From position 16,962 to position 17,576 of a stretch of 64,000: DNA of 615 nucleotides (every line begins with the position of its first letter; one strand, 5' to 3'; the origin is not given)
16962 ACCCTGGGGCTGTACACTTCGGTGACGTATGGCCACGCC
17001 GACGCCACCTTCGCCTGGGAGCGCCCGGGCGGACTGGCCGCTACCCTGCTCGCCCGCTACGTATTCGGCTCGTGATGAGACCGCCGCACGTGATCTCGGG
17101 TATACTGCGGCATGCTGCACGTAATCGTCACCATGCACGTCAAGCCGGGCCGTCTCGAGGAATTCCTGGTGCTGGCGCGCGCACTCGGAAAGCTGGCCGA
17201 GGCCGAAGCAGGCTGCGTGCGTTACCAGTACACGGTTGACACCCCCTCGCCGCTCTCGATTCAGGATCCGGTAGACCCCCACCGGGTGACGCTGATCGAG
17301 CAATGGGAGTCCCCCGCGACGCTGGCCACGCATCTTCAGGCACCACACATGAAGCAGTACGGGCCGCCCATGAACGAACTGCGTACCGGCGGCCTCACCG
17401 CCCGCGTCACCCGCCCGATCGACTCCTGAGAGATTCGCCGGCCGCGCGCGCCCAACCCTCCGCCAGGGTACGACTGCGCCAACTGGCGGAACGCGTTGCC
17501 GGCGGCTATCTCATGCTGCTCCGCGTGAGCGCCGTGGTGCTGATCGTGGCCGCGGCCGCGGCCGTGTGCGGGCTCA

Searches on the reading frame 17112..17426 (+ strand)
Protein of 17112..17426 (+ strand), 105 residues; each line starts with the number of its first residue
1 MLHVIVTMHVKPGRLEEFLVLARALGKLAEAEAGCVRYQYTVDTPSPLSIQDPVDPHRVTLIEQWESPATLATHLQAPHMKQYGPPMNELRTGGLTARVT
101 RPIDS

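Call 58: search_protein_families(library=pfam, proteins=[window:17112-17426:+], max_evalue=0.01)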
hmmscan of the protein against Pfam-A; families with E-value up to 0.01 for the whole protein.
window:17112-17426:+ (105 aa): 1 family
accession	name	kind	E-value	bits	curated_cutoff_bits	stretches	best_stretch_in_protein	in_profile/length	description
PF03992.22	ABM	-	6.1e-16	58.8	23.1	1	1-83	1-75/78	Antibiotic biosynthesis monooxygenase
